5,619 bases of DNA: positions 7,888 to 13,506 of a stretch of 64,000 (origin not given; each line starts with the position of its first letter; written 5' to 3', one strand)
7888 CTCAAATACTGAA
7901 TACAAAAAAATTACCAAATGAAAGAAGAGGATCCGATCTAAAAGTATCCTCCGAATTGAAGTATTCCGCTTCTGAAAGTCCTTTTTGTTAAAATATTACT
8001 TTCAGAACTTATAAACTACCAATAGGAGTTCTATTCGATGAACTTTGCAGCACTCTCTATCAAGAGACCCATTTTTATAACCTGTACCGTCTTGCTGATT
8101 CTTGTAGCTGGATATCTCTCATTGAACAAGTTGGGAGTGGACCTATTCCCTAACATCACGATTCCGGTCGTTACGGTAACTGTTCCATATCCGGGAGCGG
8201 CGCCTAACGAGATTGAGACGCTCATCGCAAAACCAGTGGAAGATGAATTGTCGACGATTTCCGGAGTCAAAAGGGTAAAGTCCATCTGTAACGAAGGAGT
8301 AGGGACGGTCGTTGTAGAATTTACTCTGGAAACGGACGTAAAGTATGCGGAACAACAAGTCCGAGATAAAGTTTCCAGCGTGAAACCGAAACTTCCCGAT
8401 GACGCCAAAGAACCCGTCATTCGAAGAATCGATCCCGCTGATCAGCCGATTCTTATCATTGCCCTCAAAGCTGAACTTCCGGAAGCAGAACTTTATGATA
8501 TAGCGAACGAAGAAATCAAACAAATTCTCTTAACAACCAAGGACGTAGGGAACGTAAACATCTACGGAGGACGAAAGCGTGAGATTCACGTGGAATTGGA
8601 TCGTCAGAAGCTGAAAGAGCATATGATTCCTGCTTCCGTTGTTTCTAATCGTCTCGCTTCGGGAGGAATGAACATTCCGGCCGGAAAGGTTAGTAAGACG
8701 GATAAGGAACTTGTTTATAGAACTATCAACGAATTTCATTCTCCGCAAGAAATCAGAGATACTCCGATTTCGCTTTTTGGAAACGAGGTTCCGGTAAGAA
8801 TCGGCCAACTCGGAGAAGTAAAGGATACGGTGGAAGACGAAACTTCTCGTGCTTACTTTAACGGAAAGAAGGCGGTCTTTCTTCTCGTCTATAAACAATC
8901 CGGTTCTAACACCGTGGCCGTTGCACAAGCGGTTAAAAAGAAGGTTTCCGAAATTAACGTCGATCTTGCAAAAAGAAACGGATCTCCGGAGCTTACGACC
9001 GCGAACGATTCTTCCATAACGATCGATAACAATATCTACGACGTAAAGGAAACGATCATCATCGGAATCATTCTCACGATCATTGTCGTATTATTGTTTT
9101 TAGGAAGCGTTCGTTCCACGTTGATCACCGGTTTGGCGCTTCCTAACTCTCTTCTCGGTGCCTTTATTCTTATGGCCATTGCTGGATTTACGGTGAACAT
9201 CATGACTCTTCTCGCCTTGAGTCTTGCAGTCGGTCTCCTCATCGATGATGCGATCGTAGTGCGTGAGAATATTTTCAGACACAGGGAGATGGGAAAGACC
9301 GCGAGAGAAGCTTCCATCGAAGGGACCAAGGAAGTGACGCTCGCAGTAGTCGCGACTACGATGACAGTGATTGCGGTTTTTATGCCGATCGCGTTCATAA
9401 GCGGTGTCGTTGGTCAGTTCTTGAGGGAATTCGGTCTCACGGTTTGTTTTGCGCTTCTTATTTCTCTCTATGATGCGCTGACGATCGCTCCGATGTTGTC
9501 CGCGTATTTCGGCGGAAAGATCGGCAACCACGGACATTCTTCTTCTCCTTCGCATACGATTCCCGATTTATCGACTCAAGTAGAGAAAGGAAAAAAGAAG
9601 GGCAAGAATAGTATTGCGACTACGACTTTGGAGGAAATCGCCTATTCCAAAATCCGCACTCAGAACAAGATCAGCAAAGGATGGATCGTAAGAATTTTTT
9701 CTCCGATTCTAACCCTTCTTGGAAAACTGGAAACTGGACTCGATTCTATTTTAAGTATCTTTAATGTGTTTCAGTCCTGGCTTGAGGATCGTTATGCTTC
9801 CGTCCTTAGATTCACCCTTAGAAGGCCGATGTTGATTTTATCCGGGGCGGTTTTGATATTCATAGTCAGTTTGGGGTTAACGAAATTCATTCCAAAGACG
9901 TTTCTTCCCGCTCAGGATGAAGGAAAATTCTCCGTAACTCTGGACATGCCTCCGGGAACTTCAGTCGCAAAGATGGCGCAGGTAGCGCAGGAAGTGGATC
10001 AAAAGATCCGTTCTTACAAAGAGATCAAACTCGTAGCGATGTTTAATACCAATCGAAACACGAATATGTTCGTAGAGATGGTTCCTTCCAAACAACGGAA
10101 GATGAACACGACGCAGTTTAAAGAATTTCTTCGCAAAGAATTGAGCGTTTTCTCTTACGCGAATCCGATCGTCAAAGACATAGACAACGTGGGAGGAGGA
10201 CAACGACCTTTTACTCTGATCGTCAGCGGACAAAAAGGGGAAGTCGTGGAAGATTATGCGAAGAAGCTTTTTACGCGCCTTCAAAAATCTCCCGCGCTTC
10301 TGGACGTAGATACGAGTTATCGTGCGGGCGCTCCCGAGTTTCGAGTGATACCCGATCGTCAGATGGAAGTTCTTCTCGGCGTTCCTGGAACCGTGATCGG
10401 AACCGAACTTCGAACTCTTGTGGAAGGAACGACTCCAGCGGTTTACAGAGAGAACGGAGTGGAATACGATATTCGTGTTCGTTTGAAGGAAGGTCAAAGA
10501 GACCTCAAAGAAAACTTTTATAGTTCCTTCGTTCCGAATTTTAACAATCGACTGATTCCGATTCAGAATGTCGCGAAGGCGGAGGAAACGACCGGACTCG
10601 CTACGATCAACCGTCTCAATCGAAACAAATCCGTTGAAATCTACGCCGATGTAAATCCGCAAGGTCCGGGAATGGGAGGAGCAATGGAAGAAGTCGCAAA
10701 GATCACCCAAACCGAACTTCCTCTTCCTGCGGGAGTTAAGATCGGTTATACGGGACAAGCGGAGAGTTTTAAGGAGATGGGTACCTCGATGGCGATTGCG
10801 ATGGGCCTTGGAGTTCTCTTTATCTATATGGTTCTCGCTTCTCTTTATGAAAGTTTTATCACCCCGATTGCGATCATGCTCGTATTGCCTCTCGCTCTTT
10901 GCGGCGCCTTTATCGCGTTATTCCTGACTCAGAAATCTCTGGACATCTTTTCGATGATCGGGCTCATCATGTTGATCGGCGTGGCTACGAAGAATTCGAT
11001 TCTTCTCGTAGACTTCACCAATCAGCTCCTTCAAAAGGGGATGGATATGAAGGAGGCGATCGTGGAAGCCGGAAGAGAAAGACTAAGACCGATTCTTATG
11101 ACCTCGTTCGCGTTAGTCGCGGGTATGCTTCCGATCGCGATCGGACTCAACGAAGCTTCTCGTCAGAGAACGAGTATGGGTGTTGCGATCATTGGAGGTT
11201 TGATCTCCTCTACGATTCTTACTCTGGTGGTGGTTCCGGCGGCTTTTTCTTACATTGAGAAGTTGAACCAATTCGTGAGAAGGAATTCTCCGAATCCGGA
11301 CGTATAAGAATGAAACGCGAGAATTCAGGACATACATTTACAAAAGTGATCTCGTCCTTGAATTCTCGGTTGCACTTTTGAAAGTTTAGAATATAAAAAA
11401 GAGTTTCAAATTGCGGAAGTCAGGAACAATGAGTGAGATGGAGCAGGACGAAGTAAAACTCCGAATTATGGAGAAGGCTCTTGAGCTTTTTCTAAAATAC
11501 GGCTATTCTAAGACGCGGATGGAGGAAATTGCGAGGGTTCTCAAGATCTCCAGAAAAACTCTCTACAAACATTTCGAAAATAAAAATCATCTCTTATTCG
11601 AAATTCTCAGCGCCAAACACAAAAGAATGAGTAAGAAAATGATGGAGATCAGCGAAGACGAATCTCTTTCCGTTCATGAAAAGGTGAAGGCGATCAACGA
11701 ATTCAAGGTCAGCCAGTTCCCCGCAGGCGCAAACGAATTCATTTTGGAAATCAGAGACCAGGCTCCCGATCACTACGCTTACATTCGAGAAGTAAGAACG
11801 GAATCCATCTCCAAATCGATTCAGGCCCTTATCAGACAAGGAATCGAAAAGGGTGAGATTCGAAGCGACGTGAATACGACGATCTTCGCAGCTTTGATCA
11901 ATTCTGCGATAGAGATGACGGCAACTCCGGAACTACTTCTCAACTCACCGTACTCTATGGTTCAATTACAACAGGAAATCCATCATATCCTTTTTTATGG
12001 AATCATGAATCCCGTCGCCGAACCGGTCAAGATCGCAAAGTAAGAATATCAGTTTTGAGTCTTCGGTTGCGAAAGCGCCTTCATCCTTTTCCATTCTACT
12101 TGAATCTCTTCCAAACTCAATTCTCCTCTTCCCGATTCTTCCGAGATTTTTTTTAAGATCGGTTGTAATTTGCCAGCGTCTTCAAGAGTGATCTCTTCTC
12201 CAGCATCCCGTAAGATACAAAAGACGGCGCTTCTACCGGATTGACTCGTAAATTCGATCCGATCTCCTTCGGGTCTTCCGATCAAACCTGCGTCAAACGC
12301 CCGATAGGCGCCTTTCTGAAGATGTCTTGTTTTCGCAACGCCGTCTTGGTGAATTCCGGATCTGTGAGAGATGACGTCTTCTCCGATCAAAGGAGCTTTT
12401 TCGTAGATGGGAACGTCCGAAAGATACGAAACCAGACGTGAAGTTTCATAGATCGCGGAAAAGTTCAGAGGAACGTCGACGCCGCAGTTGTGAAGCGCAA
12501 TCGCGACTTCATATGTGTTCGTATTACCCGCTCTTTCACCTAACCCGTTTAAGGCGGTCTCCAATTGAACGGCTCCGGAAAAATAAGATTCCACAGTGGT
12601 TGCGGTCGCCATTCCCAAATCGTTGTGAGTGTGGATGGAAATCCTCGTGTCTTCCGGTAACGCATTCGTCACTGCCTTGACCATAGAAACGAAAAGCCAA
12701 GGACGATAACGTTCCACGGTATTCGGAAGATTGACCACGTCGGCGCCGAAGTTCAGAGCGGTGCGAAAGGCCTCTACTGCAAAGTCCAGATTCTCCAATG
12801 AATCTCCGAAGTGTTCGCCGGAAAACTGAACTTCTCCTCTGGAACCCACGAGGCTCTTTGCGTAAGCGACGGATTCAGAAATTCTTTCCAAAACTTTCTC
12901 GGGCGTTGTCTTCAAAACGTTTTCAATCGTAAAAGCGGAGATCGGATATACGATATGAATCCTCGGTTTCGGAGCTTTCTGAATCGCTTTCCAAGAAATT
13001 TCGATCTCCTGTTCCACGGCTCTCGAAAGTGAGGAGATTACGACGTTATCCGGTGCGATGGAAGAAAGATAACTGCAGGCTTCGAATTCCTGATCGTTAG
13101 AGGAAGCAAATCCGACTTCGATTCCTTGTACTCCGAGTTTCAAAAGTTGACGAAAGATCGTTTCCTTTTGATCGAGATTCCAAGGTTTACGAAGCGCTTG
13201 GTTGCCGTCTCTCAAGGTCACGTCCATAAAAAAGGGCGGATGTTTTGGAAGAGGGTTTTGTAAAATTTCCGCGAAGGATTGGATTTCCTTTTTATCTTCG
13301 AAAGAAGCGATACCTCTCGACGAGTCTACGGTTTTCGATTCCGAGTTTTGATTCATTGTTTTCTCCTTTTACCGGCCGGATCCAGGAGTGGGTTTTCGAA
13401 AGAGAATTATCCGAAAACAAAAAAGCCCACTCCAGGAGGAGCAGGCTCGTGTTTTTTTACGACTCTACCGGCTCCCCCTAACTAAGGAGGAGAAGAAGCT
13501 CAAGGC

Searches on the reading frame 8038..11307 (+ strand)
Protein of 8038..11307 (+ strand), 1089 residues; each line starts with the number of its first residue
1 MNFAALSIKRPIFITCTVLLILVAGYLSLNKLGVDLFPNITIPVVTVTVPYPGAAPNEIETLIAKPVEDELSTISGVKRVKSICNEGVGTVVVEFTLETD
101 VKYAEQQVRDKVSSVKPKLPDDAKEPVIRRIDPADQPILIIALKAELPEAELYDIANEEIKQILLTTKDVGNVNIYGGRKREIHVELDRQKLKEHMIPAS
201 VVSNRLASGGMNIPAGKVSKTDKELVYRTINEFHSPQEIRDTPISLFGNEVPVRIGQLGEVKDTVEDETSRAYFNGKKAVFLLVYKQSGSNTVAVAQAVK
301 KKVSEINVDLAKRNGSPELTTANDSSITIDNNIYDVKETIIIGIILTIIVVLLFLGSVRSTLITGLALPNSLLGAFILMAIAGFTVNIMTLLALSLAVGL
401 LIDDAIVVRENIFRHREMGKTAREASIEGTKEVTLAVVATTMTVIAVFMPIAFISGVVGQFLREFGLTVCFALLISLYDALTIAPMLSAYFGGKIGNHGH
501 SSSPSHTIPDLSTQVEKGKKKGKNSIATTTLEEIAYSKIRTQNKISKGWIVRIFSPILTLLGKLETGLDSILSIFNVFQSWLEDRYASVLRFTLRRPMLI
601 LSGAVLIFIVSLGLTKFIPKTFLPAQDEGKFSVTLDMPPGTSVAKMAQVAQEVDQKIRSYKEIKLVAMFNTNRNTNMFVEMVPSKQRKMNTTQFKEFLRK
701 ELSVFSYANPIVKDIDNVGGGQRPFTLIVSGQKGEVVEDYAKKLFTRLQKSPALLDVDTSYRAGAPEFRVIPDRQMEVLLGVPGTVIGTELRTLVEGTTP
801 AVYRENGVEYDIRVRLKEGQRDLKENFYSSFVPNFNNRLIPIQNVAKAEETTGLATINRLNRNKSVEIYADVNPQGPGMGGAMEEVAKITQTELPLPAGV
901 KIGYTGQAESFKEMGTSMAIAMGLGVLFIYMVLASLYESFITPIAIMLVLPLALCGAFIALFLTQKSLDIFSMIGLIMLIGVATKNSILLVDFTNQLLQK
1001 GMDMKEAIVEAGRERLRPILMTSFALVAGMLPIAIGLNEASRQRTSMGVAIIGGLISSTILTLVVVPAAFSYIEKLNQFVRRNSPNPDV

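Call 77: search_protein_families(library=pfam, proteins=[window:8038-11307:+], max_evalue=0.00001)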
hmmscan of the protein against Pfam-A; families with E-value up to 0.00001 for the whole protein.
window:8038-11307:+ (1089 aa): 2 families
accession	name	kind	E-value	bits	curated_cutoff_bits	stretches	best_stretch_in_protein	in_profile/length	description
PF00873.25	ACR_tran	-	6.2e-247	822.5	28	2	4-491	2-489/1021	AcrB/AcrD/AcrF family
PF03176.21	MMPL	-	4.5e-15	55.9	20.5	1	868-1071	92-300/333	MMPL family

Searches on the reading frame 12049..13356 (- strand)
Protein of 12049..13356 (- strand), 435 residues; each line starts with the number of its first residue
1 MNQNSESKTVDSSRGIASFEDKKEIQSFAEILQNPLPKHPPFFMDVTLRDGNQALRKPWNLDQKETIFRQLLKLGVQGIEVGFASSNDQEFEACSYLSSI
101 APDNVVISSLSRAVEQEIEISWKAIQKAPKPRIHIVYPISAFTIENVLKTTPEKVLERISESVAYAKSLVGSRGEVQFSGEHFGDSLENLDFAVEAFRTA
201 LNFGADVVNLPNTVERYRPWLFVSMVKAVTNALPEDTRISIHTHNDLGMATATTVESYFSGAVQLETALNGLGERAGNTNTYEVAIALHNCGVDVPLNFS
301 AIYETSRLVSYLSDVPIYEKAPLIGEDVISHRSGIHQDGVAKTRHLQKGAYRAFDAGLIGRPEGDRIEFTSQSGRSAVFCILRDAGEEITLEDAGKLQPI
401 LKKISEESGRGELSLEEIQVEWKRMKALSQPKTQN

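Call 77: search_protein_families(library=pfam, proteins=[window:12049-13356:-], max_evalue=0.00001)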
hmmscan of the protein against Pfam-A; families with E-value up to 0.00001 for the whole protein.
window:12049-13356:- (435 aa): 2 families
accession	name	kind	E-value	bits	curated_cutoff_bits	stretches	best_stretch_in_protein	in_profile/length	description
PF00682.25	HMGL-like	-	5.8e-61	206.6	29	1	43-309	4-260/260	HMGL-like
PF22615.1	IPMS_D2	-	1.2e-08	35.6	27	1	326-382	1-65/66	Alpha-isopropylmalate synthase, post-catalytic domain-like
